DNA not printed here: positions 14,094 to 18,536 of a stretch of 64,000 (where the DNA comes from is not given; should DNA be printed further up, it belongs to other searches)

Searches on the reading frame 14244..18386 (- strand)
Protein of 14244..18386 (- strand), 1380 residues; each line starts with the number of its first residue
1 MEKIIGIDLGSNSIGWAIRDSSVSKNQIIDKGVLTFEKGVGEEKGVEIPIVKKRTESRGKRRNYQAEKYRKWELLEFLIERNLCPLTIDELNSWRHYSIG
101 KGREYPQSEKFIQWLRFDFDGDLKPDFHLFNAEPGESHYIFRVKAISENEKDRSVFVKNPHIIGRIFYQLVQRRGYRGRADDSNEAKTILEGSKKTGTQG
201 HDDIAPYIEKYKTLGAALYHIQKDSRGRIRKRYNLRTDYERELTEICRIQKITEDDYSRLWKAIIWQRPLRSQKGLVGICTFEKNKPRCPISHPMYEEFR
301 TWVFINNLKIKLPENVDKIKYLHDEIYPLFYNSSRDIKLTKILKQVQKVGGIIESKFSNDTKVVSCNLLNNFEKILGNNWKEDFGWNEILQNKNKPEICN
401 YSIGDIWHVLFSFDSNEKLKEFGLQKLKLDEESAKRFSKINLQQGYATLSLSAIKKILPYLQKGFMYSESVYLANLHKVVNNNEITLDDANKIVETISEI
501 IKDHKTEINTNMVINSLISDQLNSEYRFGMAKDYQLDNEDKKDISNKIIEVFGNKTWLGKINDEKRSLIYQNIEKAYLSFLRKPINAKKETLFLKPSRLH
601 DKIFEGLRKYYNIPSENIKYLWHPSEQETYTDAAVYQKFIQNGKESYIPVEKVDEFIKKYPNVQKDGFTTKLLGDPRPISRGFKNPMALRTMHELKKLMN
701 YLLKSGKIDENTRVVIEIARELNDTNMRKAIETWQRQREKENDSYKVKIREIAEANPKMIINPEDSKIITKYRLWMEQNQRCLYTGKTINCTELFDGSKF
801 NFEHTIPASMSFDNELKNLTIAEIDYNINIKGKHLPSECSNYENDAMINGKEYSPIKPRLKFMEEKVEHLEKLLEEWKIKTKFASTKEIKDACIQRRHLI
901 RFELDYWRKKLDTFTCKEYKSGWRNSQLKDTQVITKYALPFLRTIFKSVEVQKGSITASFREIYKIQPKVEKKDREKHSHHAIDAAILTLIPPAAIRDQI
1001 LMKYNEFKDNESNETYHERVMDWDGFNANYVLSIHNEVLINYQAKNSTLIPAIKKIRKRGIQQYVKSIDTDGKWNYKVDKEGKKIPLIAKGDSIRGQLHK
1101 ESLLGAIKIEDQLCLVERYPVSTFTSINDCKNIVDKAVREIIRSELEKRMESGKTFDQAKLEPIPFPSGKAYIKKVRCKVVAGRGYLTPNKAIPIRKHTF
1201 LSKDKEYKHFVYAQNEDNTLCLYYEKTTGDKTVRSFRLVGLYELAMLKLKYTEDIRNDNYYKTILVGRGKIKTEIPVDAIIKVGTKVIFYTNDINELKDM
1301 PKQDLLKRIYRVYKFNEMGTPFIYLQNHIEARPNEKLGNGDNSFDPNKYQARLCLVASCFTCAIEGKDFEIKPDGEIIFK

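Call 13: find_homologous_proteins(query=window:14244-18386:-, max_evalue=1e-20)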
Query window:14244-18386:- (1380 aa): 1896 proteins with E <= 1e-20 among 8000 candidates; the best 120 are listed.
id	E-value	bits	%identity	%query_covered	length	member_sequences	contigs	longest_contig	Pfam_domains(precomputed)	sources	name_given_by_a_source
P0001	0.0e+0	2736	86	100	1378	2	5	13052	PF13395.13,PF18541.8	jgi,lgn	jgi:CRISPR-associated endonuclease Csn1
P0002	0.0e+0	2293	71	100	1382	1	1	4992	PF13395.13,PF18541.8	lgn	-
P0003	0.0e+0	2181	67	100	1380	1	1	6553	PF13395.13,PF18541.8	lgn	-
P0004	0.0e+0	2154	100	68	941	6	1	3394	PF13395.13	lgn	-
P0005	0.0e+0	1915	61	100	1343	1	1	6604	PF13395.13,PF18541.8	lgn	-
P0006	0.0e+0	1881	61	100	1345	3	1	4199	PF13395.13,PF18541.8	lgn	-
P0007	0.0e+0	1879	61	100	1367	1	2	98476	PF13395.13,PF18541.8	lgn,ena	-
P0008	0.0e+0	1875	62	100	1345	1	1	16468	PF13395.13,PF18541.8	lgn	-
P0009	0.0e+0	1861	60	100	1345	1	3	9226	PF13395.13,PF18541.8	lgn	-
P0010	0.0e+0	1859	60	100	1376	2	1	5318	PF13395.13,PF18541.8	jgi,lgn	-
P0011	0.0e+0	1856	61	100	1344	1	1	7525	PF13395.13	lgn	-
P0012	0.0e+0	1849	60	100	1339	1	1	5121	PF13395.13,PF18541.8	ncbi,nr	ncbi:MAG: hypothetical protein EOO10_10950 [Chitinophagaceae bacterium]|nr:MAG: hypothetical protein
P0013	0.0e+0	1848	60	100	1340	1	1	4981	PF13395.13,PF18541.8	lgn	-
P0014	0.0e+0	1848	60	100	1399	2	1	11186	PF13395.13,PF18541.8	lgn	-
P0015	0.0e+0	1847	60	100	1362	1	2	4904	PF13395.13,PF18541.8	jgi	jgi:CRISPR-associated endonuclease Csn1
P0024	0.0e+0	1798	59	100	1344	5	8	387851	PF13395.13,PF18541.8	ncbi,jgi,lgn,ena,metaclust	metaclust:\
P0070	0.0e+0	1654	56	100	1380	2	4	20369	PF13395.13,PF18541.8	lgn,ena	-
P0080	0.0e+0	1636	56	100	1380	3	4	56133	PF13395.13,PF18541.8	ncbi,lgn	-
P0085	0.0e+0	1629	55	100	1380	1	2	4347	PF13395.13,PF18541.8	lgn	-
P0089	0.0e+0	1624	55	100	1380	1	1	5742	PF13395.13,PF18541.8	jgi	jgi:CRISPR-associated endonuclease Csn1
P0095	0.0e+0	1613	55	100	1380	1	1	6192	PF13395.13,PF18470.7,PF18541.8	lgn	-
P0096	0.0e+0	1612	55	100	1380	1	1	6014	PF13395.13,PF18541.8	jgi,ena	-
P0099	0.0e+0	1610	55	100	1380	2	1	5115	PF13395.13,PF18541.8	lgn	-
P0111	0.0e+0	1590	54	100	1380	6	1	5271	PF13395.13,PF18541.8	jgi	jgi:CRISPR-associated endonuclease Csn1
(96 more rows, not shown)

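Call 15: find_encoding_contigs(protein=P0001, flank=6000, max_places=5)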
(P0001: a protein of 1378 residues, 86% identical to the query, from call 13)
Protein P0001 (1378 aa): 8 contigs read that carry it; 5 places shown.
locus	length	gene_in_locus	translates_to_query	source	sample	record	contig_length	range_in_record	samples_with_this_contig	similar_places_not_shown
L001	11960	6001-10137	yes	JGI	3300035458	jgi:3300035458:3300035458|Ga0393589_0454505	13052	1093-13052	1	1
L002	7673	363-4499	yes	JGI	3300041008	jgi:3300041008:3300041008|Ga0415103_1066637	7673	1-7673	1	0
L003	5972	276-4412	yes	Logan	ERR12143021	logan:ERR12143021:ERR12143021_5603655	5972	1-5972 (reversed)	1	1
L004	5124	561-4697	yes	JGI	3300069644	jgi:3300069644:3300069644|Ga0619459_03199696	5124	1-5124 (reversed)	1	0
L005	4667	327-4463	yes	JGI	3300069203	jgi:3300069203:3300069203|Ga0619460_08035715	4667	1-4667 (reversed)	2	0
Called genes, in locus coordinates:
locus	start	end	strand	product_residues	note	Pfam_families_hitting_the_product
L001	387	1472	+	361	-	PF12725:DUF3810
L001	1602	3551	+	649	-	PF02705:K_trans, PF22776:K_trans_C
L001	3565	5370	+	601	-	PF02554:CstA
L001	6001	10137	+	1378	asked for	PF13395:HNH_4, PF18541:RuvC_III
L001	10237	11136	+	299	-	PF01867:Cas_Cas1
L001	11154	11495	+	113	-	PF20803:PaaX_M (weak), PF09827:CRISPR_Cas2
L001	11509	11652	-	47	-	-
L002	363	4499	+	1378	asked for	PF13395:HNH_4, PF18541:RuvC_III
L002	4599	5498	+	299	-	PF01867:Cas_Cas1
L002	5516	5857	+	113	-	PF20803:PaaX_M (weak), PF09827:CRISPR_Cas2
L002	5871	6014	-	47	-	-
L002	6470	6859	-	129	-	PF01797:Y1_Tnp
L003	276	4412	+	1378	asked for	PF13395:HNH_4, PF18541:RuvC_III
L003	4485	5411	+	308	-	PF01867:Cas_Cas1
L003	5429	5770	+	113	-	PF20803:PaaX_M (weak), PF09827:CRISPR_Cas2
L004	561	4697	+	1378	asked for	PF13395:HNH_4, PF18541:RuvC_III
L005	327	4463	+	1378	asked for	PF13395:HNH_4, PF18541:RuvC_III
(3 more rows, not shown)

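Call 16: find_encoding_contigs(protein=P0003, flank=6000, max_places=3)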
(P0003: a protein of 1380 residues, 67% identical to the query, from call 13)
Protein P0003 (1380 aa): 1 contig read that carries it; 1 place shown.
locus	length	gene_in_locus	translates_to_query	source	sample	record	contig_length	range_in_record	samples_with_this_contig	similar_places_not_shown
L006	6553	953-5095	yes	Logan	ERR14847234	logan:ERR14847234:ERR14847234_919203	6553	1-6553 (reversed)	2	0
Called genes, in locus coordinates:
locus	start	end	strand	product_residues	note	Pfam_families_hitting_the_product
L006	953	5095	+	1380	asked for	PF13395:HNH_4, PF18541:RuvC_III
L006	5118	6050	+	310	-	PF01867:Cas_Cas1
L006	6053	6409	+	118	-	PF09827:CRISPR_Cas2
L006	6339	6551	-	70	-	?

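Call 23: find_encoding_contigs(protein=P0007, flank=8000, max_places=1)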
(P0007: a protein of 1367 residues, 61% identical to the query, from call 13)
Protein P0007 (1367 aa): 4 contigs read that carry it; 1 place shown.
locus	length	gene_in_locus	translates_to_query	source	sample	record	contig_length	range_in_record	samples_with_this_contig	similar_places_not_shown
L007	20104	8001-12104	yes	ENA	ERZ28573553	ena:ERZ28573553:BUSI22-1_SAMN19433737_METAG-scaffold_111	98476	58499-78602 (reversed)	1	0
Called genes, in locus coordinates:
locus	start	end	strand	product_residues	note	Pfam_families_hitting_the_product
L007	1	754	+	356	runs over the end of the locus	PF01063:Aminotran_4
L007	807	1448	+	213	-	PF12900:Pyridox_ox_2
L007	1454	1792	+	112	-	PF04237:YjbR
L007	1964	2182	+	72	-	-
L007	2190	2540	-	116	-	PF11325:DUF3127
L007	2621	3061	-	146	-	PF00383:dCMP_cyt_deam_1, PF14437:MafB19-deam, PF14439:Bd3614-deam (weak)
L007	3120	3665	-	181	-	-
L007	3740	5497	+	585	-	PF01336:tRNA_anti-codon, PF00152:tRNA-synt_2, PF02938:GAD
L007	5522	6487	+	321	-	-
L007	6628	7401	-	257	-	PF25539:Bestrophin_2 (faint)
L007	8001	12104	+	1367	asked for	PF13395:HNH_4, PF18541:RuvC_III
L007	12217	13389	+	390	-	PF13173:AAA_14, PF13401:AAA_22 (faint), PF13635:DUF4143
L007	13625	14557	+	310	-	PF01867:Cas_Cas1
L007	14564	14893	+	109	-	PF09827:CRISPR_Cas2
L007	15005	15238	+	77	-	-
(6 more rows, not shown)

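Call 24: find_encoding_contigs(protein=P0024, flank=8000, max_places=1)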
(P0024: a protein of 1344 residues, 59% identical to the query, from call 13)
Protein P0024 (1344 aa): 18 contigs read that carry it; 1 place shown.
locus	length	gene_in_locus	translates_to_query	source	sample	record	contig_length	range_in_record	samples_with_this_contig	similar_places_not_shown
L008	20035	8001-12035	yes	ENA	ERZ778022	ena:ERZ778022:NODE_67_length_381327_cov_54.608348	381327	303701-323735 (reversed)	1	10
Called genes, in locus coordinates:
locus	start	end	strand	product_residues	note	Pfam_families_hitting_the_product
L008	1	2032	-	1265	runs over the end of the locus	PF00535:Glycos_transf_2, PF13506:Glyco_transf_21, PF13641:Glyco_tranf_2_3, PF13632:Glyco_trans_2_3, PF03552:Cellulose_synt, PF02156:Glyco_hydro_26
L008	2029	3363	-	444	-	-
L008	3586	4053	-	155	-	PF19780:DUF6265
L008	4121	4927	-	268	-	PF20240:DUF6597, PF00165:HTH_AraC (faint), PF12833:HTH_18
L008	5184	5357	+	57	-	-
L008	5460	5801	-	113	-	PF01934:HepT-like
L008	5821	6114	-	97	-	PF01909:NTP_transf_2, PF18765:Polbeta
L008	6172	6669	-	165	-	PF04002:RadC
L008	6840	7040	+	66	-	PF07022:Phage_CI_repr (weak), PF01381:HTH_3, PF13443:HTH_26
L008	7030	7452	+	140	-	-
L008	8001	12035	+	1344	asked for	PF13395:HNH_4, PF18541:RuvC_III (weak)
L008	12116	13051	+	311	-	PF01867:Cas_Cas1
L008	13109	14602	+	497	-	PF13847:Methyltransf_31 (faint), PF01555:N6_N4_Mtase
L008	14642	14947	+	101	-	PF09827:CRISPR_Cas2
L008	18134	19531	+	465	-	-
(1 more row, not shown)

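Call 25: find_encoding_contigs(protein=P0002, flank=8000, max_places=2)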
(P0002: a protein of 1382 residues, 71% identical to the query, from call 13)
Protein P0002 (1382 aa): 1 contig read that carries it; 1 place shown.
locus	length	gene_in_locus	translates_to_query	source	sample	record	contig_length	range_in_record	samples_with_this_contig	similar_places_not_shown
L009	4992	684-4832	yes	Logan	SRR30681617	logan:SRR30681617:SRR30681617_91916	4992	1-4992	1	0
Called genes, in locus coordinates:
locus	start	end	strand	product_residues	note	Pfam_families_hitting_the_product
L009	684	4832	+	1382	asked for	PF13395:HNH_4, PF18541:RuvC_III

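Call 73: search_solved_structures(query=window:14244-18386:-, max_evalue=0.00001)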
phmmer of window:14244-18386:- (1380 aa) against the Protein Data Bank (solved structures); distinct sequences matched with E-value up to 0.00001: 25.
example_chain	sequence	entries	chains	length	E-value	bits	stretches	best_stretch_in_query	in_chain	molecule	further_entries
9ar4_A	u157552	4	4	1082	1.1e-22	82.9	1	683-838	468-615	CRISPR-associated endonuclease Cas9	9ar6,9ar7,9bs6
8jtj_A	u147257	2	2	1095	1.5e-21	79.1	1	683-839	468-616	CRISPR-associated endonuclease Cas9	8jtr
8uzb_A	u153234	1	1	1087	3.5e-21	77.9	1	676-839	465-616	CRISPR-associated endonuclease Cas9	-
8uza_A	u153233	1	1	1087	5.9e-21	77.1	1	683-839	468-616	CRISPR-associated endonuclease Cas9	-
21dz_A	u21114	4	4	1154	1.9e-20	75.4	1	678-838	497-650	CRISPR-associated endonuclease Cas9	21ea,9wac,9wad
6jdq_A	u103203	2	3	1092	1.1e-18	69.7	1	675-863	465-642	CRISPR-associated endonuclease Cas9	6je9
8ja0_A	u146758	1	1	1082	1.1e-18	69.6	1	675-863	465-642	CRISPR-associated endonuclease Cas9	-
6kc8_A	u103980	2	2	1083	1.1e-18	69.6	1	675-863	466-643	CRISPR-associated endonuclease Cas9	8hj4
6rj9_C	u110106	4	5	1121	1.7e-18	69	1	675-899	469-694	CRISPR-associated endonuclease Cas9 1 | Streptococcus Thermophilus 1 Cas9 | Cas 9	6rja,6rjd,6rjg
8hnt_A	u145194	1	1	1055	2.2e-18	68.6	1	682-838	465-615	CRISPR-associated endonuclease Cas9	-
6jdv_A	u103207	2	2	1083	2e-17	65.4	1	676-863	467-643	CRISPR-associated endonuclease Cas9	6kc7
6m0v_A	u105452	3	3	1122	3.5e-17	64.6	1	675-899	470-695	CRISPR-associated endonuclease Cas9 1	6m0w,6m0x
8hnw_A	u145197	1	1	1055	5e-17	64.1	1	682-838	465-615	CRISPR-associated endonuclease Cas9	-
6je3_A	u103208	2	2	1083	9.3e-17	63.2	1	675-860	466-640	CRISPR-associated endonuclease Cas9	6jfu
6je4_A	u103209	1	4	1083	2.2e-16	62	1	676-863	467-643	CRISPR-associated endonuclease Cas9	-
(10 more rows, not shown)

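Call 74: search_protein_families(library=ncbifam, proteins=[window:14244-18386:-], max_evalue=0.00001)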
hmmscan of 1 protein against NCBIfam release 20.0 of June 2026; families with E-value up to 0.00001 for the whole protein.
window:14244-18386:- (1380 aa): 2 families
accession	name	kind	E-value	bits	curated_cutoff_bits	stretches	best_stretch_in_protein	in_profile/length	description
TIGR01865.2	cas_Csn1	equivalog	1.3e-93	315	100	2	4-518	2-504/1070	type II CRISPR RNA-guided endonuclease Cas9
NF049971.1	CRISPR_Cas9d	exception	1.6e-22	80.1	375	1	704-1085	483-811/986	type II CRISPR RNA-guided endonuclease Cas9d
